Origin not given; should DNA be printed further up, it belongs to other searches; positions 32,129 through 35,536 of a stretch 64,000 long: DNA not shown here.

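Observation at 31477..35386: Membrane P-loop NTPase with MscK-like periplasmic/TM architecture, translationally coupled to a stand-alone MscS channel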

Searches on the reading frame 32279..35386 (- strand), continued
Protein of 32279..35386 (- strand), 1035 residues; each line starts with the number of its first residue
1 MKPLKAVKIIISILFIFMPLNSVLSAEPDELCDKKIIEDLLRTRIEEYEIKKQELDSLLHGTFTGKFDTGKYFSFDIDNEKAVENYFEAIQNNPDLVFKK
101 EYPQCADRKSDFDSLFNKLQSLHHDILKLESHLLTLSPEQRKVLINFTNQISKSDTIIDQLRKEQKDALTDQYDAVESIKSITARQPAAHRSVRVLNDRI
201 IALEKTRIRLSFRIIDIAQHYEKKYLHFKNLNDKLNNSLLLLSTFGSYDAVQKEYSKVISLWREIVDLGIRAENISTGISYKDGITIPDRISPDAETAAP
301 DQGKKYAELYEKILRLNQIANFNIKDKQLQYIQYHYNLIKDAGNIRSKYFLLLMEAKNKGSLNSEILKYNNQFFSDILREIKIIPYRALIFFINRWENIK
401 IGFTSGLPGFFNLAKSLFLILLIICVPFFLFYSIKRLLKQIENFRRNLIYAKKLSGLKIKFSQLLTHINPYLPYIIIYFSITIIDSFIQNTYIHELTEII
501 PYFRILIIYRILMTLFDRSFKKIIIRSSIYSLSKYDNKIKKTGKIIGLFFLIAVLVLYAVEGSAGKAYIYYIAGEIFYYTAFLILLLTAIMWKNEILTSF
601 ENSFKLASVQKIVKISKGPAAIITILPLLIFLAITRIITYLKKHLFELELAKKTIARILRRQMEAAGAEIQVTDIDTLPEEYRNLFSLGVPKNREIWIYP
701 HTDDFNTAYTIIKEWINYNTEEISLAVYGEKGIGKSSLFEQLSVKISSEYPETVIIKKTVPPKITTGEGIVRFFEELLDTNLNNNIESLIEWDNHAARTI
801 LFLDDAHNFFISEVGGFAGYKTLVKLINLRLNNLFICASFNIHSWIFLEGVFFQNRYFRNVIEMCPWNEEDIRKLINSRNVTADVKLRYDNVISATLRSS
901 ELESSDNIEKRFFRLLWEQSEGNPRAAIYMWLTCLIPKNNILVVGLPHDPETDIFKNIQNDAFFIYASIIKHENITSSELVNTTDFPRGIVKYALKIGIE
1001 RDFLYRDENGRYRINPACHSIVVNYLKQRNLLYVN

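Call 28: search_protein_families(library=pfam, proteins=[P0088, P0111, P0124, P0150, P0151, P0010, P0003, P0013, P0141], max_evalue=0.001)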
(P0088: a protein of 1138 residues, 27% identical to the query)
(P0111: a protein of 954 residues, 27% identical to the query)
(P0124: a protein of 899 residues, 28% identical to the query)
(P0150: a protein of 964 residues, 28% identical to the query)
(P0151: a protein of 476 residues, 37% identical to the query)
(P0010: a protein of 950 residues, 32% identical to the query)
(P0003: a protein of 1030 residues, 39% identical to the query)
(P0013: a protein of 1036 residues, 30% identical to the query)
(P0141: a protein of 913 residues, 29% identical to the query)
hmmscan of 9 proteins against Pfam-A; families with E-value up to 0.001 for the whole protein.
P0088 (1138 aa): 6 families
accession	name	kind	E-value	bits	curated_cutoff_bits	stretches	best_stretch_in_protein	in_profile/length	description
PF13401.12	AAA_22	-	1.7e-10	41.7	27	1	811-944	4-122/130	AAA domain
PF01637.24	ATPase_2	-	9.5e-09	35.8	33.2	1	800-937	9-145/225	ATPase domain predominantly from Archaea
PF00004.35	AAA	-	6.1e-07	30.4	21.2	1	815-946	1-110/131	ATPase family associated with various cellular activities (AAA)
PF25201.1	nSTAND6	-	8.7e-07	29.5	27.7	1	809-947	15-147/148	Novel STAND NTPase 6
PF13191.12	AAA_16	-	1e-06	29.8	32.6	1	810-913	22-144/167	AAA ATPase domain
PF24883.2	NPHP3_N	-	0.00017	22.2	24.8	1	794-879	4-90/164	Nephrocystin 3, N-terminal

P0111 (954 aa): 2 families
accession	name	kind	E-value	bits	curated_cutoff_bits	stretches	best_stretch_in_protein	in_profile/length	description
PF13401.12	AAA_22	-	6.6e-09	36.6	27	1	643-750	5-110/130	AAA domain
PF13191.12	AAA_16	-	0.00042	21.3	32.6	1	639-709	22-122/167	AAA ATPase domain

P0124 (899 aa): 4 families
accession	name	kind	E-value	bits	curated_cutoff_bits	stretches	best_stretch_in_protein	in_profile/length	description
PF13401.12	AAA_22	-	2.1e-12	47.9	27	1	587-705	4-120/130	AAA domain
PF24883.2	NPHP3_N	-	0.00025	21.7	24.8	1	576-617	10-51/164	Nephrocystin 3, N-terminal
PF05729.18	NACHT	-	0.00032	21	26.7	1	590-674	2-92/167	NACHT domain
PF13191.12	AAA_16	-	0.00034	21.6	32.6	1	575-656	13-124/167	AAA ATPase domain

P0150 (964 aa): 3 families
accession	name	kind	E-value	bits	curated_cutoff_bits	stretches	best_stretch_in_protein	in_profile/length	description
PF13401.12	AAA_22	-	1.5e-09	38.7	27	1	652-766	4-116/130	AAA domain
PF13191.12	AAA_16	-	0.00064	20.7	32.6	1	653-720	24-98/167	AAA ATPase domain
PF01978.25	TrmB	-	0.00082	19.6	25.6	0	895-947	13-67/68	Sugar-specific transcriptional regulator TrmB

P0151 (476 aa): 2 families
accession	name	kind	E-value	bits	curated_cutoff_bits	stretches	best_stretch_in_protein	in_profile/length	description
PF13401.12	AAA_22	-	1.7e-08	35.3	27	1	168-278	8-116/130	AAA domain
PF13191.12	AAA_16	-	0.00065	20.7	32.6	0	159-199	21-52/167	AAA ATPase domain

P0010 (950 aa): 1 family
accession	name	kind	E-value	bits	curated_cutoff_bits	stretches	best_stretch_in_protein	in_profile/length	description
PF13401.12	AAA_22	-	6.5e-06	26.9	27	1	639-740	4-107/130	AAA domain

P0003 (1030 aa): 1 family
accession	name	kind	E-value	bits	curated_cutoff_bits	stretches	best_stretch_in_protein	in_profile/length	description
PF13401.12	AAA_22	-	1.9e-06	28.6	27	1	715-824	3-110/130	AAA domain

P0013 (1036 aa): 7 families
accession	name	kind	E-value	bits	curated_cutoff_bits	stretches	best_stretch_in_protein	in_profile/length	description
PF13401.12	AAA_22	-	5.6e-10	40.1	27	1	724-828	4-109/130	AAA domain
PF00004.35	AAA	-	9.8e-06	26.5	21.2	1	729-842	2-110/131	ATPase family associated with various cellular activities (AAA)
PF13191.12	AAA_16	-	0.00042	21.3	32.6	0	726-764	25-63/167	AAA ATPase domain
PF00308.24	Bac_DnaA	-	0.00062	20.4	23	0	696-835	7-135/162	Bacterial DnaA ATPAse domain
PF00931.28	NB-ARC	-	0.00063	19.5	23.5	0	713-756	6-49/248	NB-ARC domain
PF25201.1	nSTAND6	-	0.00075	20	27.7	0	714-812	7-116/148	Novel STAND NTPase 6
PF13173.12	AAA_14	-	0.00079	19.9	27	1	727-809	4-74/129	AAA domain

P0141 (913 aa): 1 family
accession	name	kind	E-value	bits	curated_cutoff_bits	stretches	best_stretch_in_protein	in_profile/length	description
PF13401.12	AAA_22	-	1.1e-08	35.9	27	1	600-720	4-122/130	AAA domain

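Call 32: predict_structure(alignment_id=A1)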
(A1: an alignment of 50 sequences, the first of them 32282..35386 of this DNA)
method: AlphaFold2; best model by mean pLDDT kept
length: 1035 residues; sequences in the alignment: 50
mean_pLDDT: 86.5   pTM: 0.64
mean pLDDT of the five models: 86.5, 84.2, 83.8, 82.5, 81.7
residues with pLDDT >= 90: 533; 70-90: 420; 50-70: 59; < 50: 23
segments of 3 or more residues with pLDDT < 50: 18-30, 277-280, 901-903
pLDDT, mean of each block of 10 residues (from residue 1): 63 65 40 78 92 91 83 87 89 73 67 85 92 87 84 88 93 93 78 87 93 92 92 89 81 93 92 58 74 73 88 91 86 89 92 85 72 93 89 85 87 89 88 92 89 70 88 93 87 83 94 89 68 82 93 94 91 94 94 90 87 92 92 87 76 82 78 86 89 81 88 95 94 93 95 95 93 93 86 92 96 93 92 95 93 84 93 92 88 63 68 92 93 91 88 86 96 94 95 96 93 93 91 71
secondary structure, 60 per line:
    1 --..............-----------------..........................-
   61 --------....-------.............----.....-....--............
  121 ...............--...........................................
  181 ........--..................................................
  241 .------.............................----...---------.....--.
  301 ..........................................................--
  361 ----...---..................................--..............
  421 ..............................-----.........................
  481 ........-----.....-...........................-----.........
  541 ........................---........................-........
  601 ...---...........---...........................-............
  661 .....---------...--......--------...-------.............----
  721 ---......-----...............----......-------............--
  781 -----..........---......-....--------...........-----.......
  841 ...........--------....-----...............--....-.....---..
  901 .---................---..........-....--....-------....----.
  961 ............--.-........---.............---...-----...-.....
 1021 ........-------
elements in order (helices of 4 or more, strands of 3 or more residues): H3-16 H34-59 H69-72 H80-92 H97-101 H103-106 H109-135 H138-188 H191-241 H248-276 H293-297 H300-358 H371-404 H407-450 H456-488 H494-498 H500-526 H532-564 H568-591 H593-603 H607-617 H621-647 H649-665 H680-685 H704-716 E724-729 H735-749 E754-759 H767-778 H786-795 E799-804 H806-809 H818-828 E834-841 H842-851 E860-863 H869-883 E886-889 H891-895 H905-920 H924-933 E935-938 E941-944 H952-955 H960-972 H977-984 H988-1000 E1004-1006 E1012-1014 H1016-1028
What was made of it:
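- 32279..35386 (-): Gene for the 1035-aa envelope-spanning AAA+ ATPase (stop codon 32279-32281). AF2 model has pLDDT 86.5 (call 32).
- On STAND NTPases: The protein ends 90 residues after the lid, at the WHD (call 32).
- The protein lacks the C-terminal sensor repeats that define STAND proteins, since it ends after the WHD (call 32).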

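Call 34: fold_search(model_id=the predicted structure, library=pdb)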
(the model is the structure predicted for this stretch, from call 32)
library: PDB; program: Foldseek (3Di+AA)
matches with E <= 10: 1063; with E <= 0.001: 70
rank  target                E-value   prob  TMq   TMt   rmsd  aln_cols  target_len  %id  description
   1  2qby_A                5.2e-07  1.00  0.22  0.54  11.3       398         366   14  Crystal structure of a heterodimer of Cdc6/Orc1 initiators bound to origin DNA (from S. solfataricus) (released 2007-09-11)
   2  7tji_I                8.9e-07  1.00  0.17  0.40  14.4       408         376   10  S. cerevisiae ORC bound to 84 bp ARS1 DNA and Cdc6 (state 2) with flexible Orc6 N-terminal domain (released 2022-10-05)
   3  7jgr_A                1.0e-06  1.00  0.18  0.40  15.0       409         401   11  Structure of Drosophila ORC bound to DNA (84 bp) and Cdc6 (released 2020-09-09)
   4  2v1u_A                1.2e-06  1.00  0.18  0.42  13.2       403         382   12  STRUCTURE OF THE AEROPYRUM PERNIX ORC1 PROTEIN IN COMPLEX WITH DNA (released 2007-09-18)
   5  1fnn_A                2.2e-06  1.00  0.19  0.46  15.9       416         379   13  CRYSTAL STRUCTURE OF CDC6P FROM PYROBACULUM AEROPHILUM (released 2000-10-04)
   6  9qlv_A                6.6e-06  1.00  0.16  0.20  12.2       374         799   11  Cryo-EM structure of Arabidopsis TIR-NLR WRR4A tetramer in complex with effector CCG40 (released 2026-04-08)
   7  7tjh_D                1.0e-05  1.00  0.20  0.41  13.4       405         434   14  S. cerevisiae ORC bound to 84 bp ARS1 DNA and Cdc6 (state 1) with flexible Orc6 N-terminal domain (released 2022-10-05)
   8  9bcx_I                1.2e-05  1.00  0.15  0.39  15.8       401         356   11  Cryo-EM structure of the S. cerevisiae ORC-Cdc6-Mcm2-7-DNA complex with a fully closed Mcm2-Mcm5 DNA entry gate (released 2025-01-01)
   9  7pbl_C                1.2e-05  1.00  0.16  0.47  11.0       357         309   12  RuvAB branch migration motor complexed to the Holliday junction - RuvB AAA+ state s1 [t2 dataset] (released 2022-09-14)
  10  8s0e_G                1.3e-05  1.00  0.17  0.44  15.1       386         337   11  H. sapiens OCCM bound to double stranded DNA (released 2024-10-02)
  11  7jpq_D                1.4e-05  1.00  0.19  0.42  14.0       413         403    9  ORC-O2-5: Human Origin Recognition Complex (ORC) with subunits 2,3,4,5 (released 2020-09-02)
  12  7tji_D                1.5e-05  1.00  0.20  0.40  13.3       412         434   14  S. cerevisiae ORC bound to 84 bp ARS1 DNA and Cdc6 (state 2) with flexible Orc6 N-terminal domain (released 2022-10-05)
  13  5uj7_D                1.8e-05  1.00  0.17  0.39  13.9       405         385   11  Structure of the active form of human Origin Recognition Complex ATPase motor module, complex subunitS 1, 4, 5 (released 2017-02-08)
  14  7tjj_D                2.0e-05  1.00  0.20  0.41  13.9       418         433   14  S. cerevisiae ORC bound to 84 bp ARS1 DNA and Cdc6 (state 1) with docked Orc6 N-terminal domain (released 2022-10-05)
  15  8dr4_C                2.6e-05  1.00  0.18  0.47  11.7       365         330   14  Open state of RFC:PCNA bound to a 3' ss/dsDNA junction (DNA2) without NTD (released 2022-08-17)
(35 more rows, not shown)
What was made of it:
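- On AAA+ ATPases of the AAA_22 / Orc1-Cdc6-like group: Seventy matches have E<=1e-3, and all 50 that were listed are P-loop NTPases: AAA+ proteins and STAND/NLR proteins (call 34).
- Closest known: Orc1/Cdc6 replication initiators and the wider AAA_22 / initiator-clamp-loader AAA+ group. Same: The best Foldseek hits are 2qby_A, 7tji_I, 7jgr_A, 2v1u_A and 1fnn_A (call 34).
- Closest known: STAND NTPases. Same: NLR resistosomes appear among the fold matches (call 34).
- Its fold matches Orc1/Cdc6, ORC subunits, plant NLRs and TnsC heptamers (call 34). The closest folds are Orc1/Cdc6 initiators, which bind DNA through the same C-terminal winged helix (call 34). Plant NLRs appear among the fold matches (call 34).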

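Call 40: find_encoding_contigs(protein=P0088, flank=5000, max_places=3)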
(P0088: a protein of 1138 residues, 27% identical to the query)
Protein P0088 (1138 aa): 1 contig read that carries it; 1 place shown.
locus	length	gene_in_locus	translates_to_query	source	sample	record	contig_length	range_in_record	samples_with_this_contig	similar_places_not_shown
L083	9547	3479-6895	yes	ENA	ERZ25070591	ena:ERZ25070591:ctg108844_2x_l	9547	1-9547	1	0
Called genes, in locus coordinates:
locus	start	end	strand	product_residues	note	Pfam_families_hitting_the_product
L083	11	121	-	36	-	-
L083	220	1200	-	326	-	-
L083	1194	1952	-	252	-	PF00106:adh_short, PF13561:adh_short_C2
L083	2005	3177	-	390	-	PF00924:MS_channel_2nd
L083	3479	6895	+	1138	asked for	PF00004:AAA (weak), PF01637:ATPase_2, PF13191:AAA_16 (weak), PF13401:AAA_22, PF25201:nSTAND6 (weak)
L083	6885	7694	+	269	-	PF00924:MS_channel_2nd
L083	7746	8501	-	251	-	PF00226:DnaJ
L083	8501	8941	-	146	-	-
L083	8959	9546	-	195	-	?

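Call 41: find_encoding_contigs(protein=P0151, flank=5000, max_places=3)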
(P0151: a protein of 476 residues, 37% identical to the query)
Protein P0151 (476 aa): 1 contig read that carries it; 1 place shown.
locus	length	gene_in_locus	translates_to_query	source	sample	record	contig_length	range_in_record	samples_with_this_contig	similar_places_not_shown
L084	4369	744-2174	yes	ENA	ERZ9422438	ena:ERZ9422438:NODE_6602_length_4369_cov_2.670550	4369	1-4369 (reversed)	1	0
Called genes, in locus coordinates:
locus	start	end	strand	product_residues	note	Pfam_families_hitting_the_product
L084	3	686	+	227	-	?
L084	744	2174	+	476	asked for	PF13401:AAA_22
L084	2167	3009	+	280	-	PF00924:MS_channel_2nd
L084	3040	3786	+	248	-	PF22807:TrAA12 (weak), PF07995:GSDH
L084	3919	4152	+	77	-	PF07995:GSDH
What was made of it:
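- A 1138-aa form (P0088) and a short or split form (P0151) also keep the downstream MscS (calls 40, 41).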

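Call 66: find_encoding_contigs(protein=P0090, flank=5000, max_places=2)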
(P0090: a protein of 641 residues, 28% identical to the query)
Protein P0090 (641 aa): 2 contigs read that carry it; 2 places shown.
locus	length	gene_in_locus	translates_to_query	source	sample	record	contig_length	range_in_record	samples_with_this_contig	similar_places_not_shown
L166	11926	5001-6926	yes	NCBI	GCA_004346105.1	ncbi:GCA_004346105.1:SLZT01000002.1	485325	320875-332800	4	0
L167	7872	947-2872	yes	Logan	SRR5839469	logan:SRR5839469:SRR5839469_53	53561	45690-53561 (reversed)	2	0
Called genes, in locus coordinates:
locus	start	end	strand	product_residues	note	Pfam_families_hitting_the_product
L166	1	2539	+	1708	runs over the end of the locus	-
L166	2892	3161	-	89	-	PF01381:HTH_3 (weak)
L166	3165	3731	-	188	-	PF07804:HipA_C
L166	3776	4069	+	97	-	-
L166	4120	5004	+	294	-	-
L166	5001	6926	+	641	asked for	PF13401:AAA_22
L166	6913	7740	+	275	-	PF00924:MS_channel_2nd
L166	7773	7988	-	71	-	-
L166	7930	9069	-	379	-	-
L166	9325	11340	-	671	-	PF07695:7TMR-DISM_7TM, PF07228:SpoIIE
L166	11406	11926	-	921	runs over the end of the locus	PF07696:7TMR-DISMED2, PF07695:7TMR-DISM_7TM, PF02518:HATPase_c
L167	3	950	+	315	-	?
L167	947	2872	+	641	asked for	PF13401:AAA_22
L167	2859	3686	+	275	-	PF00924:MS_channel_2nd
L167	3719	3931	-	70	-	-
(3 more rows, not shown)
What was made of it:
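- So does the split arrangement in Pseudobacteriovorax (call 66).
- Tried and rejected: Pseudobacteriovorax antillogorgiicola has a natural split into three ORFs (call 66).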
